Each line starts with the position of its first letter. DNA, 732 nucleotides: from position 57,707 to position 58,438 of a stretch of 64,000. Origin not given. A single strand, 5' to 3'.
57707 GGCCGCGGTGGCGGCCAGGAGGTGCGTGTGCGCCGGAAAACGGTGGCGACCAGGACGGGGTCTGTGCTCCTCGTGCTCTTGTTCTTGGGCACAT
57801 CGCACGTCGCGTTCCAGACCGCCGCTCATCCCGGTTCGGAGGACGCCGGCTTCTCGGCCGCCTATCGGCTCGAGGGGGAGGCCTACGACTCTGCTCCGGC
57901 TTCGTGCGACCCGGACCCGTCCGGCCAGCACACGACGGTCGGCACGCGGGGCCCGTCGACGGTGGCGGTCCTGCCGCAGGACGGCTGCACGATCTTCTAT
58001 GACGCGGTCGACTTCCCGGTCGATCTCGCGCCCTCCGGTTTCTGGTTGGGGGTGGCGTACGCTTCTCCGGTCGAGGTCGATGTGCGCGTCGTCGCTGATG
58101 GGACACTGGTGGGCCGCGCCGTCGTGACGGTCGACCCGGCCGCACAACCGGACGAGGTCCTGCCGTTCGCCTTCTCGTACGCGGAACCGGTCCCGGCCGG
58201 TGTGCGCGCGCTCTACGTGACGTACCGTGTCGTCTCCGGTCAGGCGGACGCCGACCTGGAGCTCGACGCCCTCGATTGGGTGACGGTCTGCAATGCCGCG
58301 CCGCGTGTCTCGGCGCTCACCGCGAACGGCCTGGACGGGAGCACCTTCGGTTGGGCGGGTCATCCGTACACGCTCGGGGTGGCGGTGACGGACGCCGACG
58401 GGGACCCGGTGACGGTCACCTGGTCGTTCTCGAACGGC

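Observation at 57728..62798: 1259-aa secreted protein built from six PKD-like/Cys-rich modules, with an adjacent single-module paralog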

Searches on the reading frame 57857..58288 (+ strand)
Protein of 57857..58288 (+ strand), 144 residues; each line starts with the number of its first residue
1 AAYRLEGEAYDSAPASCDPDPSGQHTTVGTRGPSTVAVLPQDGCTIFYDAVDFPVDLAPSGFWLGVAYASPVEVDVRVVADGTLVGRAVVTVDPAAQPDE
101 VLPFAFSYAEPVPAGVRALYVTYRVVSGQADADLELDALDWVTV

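Call 50: search_solved_structures(query=A6, max_evalue=10, show_alignments=2)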
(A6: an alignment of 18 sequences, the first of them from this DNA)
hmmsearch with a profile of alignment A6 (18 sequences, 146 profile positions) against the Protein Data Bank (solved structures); distinct sequences matched with E-value up to 10: 21.
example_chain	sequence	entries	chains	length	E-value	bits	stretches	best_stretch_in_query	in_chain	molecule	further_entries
1ux7_A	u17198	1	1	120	0.0011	21.7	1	65-143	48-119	ENDO-1,4-BETA-XYLANASE D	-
1w0n_A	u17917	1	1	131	0.0014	21.5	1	65-143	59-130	ENDO-1,4-BETA-XYLANASE D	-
1w9s_A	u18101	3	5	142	0.0072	19.1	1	43-125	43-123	BH0236 PROTEIN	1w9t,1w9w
2vzp_A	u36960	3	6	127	0.013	18.3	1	46-130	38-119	EXO-BETA-D-GLUCOSAMINIDASE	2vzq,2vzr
5fui_A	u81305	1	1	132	0.018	17.8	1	29-119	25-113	ENDO-1,3-BETA-GLUCANASE, FAMILY GH16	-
3wnp_A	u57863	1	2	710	0.052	16.4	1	49-126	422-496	Cycloisomaltooligosaccharide glucanotransferase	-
2cdo_A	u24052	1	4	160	0.059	16.2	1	5-123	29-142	BETA-AGARASE 1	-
5zru_A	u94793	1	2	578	0.074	15.9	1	27-95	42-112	Alpha-1,3-glucanase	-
4uj7_A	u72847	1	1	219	0.088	15.6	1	60-139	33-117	SURFACE LAYER PROTEIN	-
2cdp_A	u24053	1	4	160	0.12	15.2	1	5-123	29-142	BETA-AGARASE 1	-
4qb1_A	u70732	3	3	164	0.15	14.9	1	73-137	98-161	Xyn30D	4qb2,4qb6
3wnk_A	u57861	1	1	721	0.15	14.8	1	49-126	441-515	Cycloisomaltooligosaccharide glucanotransferase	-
3wnl_A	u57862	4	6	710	0.16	14.8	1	49-126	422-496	Cycloisomaltooligosaccharide glucanotransferase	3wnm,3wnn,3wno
1gmm_A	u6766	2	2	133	0.25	14.1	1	34-124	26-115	CBM6 | XYLANASE U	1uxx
9wcx_X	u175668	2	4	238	0.53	13.1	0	82-122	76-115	Superoxide dismutase [Cu-Zn]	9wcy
4uic_A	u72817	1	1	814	0.86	12.4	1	61-140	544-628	SURFACE LAYER PROTEIN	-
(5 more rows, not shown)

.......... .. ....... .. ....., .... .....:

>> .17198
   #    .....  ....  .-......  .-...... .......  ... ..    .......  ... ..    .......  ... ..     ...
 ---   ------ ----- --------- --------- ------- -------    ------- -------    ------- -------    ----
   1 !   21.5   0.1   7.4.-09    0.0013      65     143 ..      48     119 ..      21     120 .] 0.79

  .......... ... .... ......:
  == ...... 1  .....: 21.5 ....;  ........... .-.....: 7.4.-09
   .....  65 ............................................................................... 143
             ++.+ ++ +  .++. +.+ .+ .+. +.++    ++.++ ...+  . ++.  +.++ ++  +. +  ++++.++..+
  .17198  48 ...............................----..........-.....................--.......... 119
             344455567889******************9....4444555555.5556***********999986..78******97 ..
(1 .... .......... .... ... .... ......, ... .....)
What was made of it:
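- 57827..58288 (+): N-terminal head of A (residues 34-187): a CBM6/35/36-like beta-jelly-roll. It contains Cys60 and Cys87 (probably a disulfide), conserved His68 in the loop 'CDPxxxxxH', and Glu and Asp conserved in at least 90% of 18 aligned N-domains (profile positions E8 and D137; proposed structural Ca2+ ligands by analogy with CBM6). The family N-domain profile searched against PDB gives CBM36, CBM6 and CBM35 entries as 7 of the 8 best hits (best E=1.1e-3) (call 50).
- On CBM6 / CBM35 / CBM36 clan: Seven of the 8 best PDB hits of the family profile are CBM36, CBM6 or CBM35 entries, but the best E-value is 1.1e-3 (call 50).
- Closest known: CBM6 / CBM35 / CBM36 carbohydrate-binding modules. 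Same: The N-domain family profile finds these as 7 of its 8 best PDB hits (call 50).
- Weak profile hits to 'surface layer protein' chains (4uj7, 4uic; E 0.09-2) appear in the N-domain search (call 50).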

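Call 51: search_protein_families(library=pfam, alignment_id=A6, max_evalue=1)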
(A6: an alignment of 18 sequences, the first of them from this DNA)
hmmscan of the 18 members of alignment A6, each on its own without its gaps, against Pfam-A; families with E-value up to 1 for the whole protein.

A. member 1, seq(144 aa): 0 families

B. families by the number of members that match (of 18 scanned): 7 families
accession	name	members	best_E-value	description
PF03422.21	CBM_6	6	1.6e-06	Carbohydrate binding module (family 6)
PF23374.1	Fn3_arc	1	0.0062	Archaeal fibronectin-III type-like domain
PF16990.11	CBM_35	1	0.0066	Carbohydrate binding module (family 35)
PF07878.17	RHH_5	1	0.026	CopG-like RHH_1 or ribbon-helix-helix domain, RHH_5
PF21226.3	MalQ_N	1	0.068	MalQ N-terminal beta sandwich domain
PF17957.7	Big_7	1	0.1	Bacterial Ig domain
PF18099.7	CBM_35_2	1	0.14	Carbohydrate binding module (family 35)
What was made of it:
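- Closest known: CBM6 / CBM35 / CBM36 carbohydrate-binding modules. Same: Pfam CBM_6 hits 6 of 18 members (call 51).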

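Call 53: find_homologous_proteins(query=A6, max_evalue=0.01)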
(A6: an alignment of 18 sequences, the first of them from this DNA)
Query A6 (18 sequences) (144 aa, profile of the alignment): 1 proteins with E <= 0.01 among 5787 candidates.
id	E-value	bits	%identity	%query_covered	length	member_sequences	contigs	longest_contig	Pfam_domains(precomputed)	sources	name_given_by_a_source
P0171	2.1e-21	94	29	28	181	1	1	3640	-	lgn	-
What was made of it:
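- Tried and rejected: The same search with the N-domain profile returned one 181-aa fragment (call 53).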

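Call 61: search_protein_families(library=pfam, proteins=[P0171], max_evalue=0.01)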
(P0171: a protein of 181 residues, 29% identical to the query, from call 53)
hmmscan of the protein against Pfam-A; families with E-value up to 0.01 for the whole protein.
P0171 (181 aa): 0 families
